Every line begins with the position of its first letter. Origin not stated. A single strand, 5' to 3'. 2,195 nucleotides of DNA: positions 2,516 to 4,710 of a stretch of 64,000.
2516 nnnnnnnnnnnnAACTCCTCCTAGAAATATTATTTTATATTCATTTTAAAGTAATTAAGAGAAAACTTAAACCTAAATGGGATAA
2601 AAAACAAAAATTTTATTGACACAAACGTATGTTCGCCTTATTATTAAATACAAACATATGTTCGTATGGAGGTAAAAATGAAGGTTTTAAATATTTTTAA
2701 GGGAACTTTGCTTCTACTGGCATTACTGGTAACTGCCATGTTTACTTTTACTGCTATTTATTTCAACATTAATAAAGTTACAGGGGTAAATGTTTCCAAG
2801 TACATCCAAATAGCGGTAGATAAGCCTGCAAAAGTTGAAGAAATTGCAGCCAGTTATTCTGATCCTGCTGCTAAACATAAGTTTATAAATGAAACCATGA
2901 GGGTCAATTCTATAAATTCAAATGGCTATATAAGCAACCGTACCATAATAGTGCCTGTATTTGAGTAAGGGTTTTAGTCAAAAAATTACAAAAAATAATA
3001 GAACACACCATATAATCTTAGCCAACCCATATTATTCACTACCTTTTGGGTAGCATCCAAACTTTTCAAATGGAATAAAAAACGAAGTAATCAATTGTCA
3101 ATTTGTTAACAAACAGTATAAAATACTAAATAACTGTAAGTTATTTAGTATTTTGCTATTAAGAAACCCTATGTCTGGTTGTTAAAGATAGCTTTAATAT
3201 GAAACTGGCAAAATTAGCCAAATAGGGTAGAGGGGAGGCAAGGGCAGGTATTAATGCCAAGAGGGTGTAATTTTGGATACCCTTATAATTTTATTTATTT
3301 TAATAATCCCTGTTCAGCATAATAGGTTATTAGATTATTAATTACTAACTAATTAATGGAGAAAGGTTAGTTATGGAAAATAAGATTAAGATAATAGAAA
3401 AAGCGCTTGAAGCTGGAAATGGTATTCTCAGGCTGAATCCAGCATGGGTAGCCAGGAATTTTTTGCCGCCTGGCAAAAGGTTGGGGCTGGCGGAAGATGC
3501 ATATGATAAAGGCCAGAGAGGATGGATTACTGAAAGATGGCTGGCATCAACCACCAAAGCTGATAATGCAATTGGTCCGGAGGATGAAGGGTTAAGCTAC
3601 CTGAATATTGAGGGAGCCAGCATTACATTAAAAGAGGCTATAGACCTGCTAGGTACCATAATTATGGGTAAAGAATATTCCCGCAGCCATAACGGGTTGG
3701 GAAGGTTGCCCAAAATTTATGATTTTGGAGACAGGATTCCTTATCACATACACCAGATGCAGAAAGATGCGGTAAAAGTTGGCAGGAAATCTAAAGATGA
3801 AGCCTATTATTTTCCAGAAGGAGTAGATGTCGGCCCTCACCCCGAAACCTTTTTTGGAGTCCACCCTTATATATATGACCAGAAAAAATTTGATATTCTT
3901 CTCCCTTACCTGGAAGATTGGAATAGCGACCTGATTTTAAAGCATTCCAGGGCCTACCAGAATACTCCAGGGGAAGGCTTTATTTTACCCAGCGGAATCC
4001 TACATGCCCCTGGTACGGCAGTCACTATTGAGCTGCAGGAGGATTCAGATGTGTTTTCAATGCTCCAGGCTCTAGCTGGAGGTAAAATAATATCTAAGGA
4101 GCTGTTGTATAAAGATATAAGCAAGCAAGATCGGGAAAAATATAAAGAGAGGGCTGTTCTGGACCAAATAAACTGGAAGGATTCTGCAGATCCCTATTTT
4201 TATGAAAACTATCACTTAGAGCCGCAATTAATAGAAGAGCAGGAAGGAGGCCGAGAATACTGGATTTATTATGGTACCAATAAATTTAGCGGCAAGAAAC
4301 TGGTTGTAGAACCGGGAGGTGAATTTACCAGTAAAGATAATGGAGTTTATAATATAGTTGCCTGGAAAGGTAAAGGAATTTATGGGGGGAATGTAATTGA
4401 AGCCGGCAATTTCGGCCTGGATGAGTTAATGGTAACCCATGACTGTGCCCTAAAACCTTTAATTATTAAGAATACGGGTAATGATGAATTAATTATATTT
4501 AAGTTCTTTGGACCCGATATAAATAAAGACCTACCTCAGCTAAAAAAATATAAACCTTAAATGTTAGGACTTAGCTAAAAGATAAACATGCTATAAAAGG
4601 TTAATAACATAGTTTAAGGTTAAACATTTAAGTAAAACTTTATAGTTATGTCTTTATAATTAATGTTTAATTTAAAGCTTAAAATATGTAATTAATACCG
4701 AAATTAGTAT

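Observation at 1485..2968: Compact SOS module: three Cheo-like LexA boxes and a YneA-type LysM membrane protein under a LexA-occluded consensus promoter, with ilvC inserted in between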

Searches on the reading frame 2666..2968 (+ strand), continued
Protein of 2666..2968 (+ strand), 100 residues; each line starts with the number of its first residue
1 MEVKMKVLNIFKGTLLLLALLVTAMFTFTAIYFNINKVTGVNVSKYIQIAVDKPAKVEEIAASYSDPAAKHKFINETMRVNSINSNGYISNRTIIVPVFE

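Call 38: list_cluster_members(proteins=[P0001, P0002, P0003, P0004, P0005, P0006, P0007, P0008, P0010, P0011])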
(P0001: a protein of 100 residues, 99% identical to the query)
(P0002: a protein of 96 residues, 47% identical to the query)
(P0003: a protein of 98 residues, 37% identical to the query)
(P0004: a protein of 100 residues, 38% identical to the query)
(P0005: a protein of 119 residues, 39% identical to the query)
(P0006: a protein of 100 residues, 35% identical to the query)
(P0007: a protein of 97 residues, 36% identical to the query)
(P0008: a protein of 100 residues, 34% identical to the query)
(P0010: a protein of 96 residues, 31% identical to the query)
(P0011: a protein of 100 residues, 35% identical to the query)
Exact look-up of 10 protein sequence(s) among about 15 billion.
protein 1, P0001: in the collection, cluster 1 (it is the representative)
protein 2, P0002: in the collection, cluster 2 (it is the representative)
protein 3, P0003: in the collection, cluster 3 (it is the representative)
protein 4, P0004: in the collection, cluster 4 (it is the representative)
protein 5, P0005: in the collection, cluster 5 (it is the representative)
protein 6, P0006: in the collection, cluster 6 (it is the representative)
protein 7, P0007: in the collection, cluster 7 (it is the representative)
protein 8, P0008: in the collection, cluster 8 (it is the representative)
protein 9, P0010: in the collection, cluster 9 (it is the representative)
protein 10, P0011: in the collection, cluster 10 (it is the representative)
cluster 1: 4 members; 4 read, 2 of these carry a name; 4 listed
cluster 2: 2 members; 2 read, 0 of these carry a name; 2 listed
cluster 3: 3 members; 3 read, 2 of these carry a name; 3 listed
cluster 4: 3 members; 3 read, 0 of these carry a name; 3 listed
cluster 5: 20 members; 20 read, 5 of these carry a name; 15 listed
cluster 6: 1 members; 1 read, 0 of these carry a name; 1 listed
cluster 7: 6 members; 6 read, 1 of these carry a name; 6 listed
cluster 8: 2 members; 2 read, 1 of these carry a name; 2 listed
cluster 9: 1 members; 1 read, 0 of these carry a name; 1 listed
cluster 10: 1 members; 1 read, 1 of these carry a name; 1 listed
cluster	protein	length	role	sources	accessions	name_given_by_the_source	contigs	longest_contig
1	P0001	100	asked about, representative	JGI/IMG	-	-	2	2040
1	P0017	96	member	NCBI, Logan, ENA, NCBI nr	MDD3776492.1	MAG: hypothetical protein PHN32_02665 [Actinomycetota bacterium] | hypothetical protein [Actinomycetota bacterium]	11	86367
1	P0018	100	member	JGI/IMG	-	hypothetical protein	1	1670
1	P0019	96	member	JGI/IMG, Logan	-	-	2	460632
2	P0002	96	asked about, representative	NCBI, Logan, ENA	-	-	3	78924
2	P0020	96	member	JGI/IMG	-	-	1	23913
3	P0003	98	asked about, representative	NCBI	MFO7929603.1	MAG: hypothetical protein R6U35_08045 [Candidatus Humimicrobiaceae bacterium]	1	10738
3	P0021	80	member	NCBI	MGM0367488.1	MAG: hypothetical protein ACQEP2_02775 [Actinomycetota bacterium]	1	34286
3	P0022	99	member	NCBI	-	-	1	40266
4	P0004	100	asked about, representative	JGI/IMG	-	-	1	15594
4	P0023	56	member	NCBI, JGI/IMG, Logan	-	-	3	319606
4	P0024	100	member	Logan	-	-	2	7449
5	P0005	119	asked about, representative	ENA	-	-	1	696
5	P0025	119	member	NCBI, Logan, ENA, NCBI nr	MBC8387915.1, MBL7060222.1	MAG: hypothetical protein ISS13_00125 [Actinobacteria bacterium] | hypothetical protein [Actinomycetota bacterium]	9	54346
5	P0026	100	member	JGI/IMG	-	cell division protein FtsL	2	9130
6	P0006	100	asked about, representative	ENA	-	-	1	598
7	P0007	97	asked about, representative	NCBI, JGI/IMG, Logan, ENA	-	-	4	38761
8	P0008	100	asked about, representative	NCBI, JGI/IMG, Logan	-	-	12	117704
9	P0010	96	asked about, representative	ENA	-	-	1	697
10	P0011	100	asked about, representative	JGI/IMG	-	hypothetical protein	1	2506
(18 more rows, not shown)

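Call 41: find_encoding_contigs(protein=window:2678-2968:+, flank=3000, max_places=4)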
Protein window:2678-2968:+ (96 aa): 16 contigs read that carry it; 4 places shown.
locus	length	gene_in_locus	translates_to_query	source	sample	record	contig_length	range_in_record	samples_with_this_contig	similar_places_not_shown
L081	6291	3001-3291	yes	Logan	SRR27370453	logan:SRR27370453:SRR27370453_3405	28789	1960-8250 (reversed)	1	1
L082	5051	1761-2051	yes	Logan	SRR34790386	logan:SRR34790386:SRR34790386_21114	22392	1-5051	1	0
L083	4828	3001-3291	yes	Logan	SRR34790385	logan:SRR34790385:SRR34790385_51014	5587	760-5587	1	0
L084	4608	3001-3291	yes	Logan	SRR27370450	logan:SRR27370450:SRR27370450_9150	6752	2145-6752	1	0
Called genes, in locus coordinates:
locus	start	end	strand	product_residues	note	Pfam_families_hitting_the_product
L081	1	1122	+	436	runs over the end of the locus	PF13167:GTP-bdg_N, PF16360:GTP-bdg_M, PF00009:GTP_EFTU (faint), PF01926:MMR_HSR1, PF02421:FeoB_N, PF16897:MMR_HSR1_Xtn (weak), PF19275:HflX_C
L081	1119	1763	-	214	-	PF01726:LexA_DNA_bind, PF13730:HTH_36, PF01022:HTH_5 (weak), PF01047:MarR (faint), PF01978:TrmB (weak), PF09339:HTH_IclR (faint), PF13412:HTH_24 (weak), PF00717:Peptidase_S24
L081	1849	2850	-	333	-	PF00670:AdoHcyase_NAD (weak), PF02826:2-Hacid_dh_C, PF03446:NAD_binding_2, PF03807:F420_oxidored (weak), PF07991:KARI_N, PF01450:KARI_C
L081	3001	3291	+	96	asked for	-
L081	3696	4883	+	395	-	-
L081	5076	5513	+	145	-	PF00692:dUTPase, PF22769:DCD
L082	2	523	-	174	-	?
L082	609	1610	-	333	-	PF00670:AdoHcyase_NAD (weak), PF02826:2-Hacid_dh_C, PF03446:NAD_binding_2, PF03807:F420_oxidored (weak), PF07991:KARI_N, PF01450:KARI_C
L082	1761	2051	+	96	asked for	-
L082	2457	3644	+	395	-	-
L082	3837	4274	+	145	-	PF00692:dUTPase, PF22769:DCD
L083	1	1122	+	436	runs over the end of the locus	PF13167:GTP-bdg_N, PF16360:GTP-bdg_M, PF00009:GTP_EFTU (faint), PF01926:MMR_HSR1, PF02421:FeoB_N, PF16897:MMR_HSR1_Xtn (weak), PF19275:HflX_C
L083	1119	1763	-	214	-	PF01726:LexA_DNA_bind, PF13730:HTH_36, PF01022:HTH_5 (weak), PF01047:MarR (faint), PF01978:TrmB (weak), PF09339:HTH_IclR (faint), PF13412:HTH_24 (weak), PF00717:Peptidase_S24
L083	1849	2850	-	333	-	PF00670:AdoHcyase_NAD (weak), PF02826:2-Hacid_dh_C, PF03446:NAD_binding_2, PF03807:F420_oxidored (weak), PF07991:KARI_N, PF01450:KARI_C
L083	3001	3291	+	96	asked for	-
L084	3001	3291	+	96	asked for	-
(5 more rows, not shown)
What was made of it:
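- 2678..2968 (+): yneA-like gene, 96 aa, with GGAGG at 2668-2672. It has an N-terminal TM helix (hydrophobic residues about 9-29) and an extracytoplasmic beta-alpha-alpha-beta domain (residues 39-95) that is a LysM remnant lacking the GDTLW motif. Gene callers use the same start codon (call 41).
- Checked: Small ORF: GGAGG at 2668-2672 precedes the ATG at 2678, giving 96 aa. Public gene callers use the same start (call 41).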

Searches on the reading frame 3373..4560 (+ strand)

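Call 5: search_protein_families(library=pfam, proteins=[window:3373-4560:+], max_evalue=1)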
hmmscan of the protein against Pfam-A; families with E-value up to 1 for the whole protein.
window:3373-4560:+ (395 aa): 0 families

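Call 7: search_protein_families(library=ncbifam, proteins=[window:3373-4560:+], max_evalue=1)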
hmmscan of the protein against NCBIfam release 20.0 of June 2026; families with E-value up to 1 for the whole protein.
window:3373-4560:+ (395 aa): 1 family
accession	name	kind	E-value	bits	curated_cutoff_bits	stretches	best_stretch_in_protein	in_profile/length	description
TIGR00218.1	manA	equivalog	0.029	13.5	116.2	1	182-233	198-248/359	mannose-6-phosphate isomerase, class I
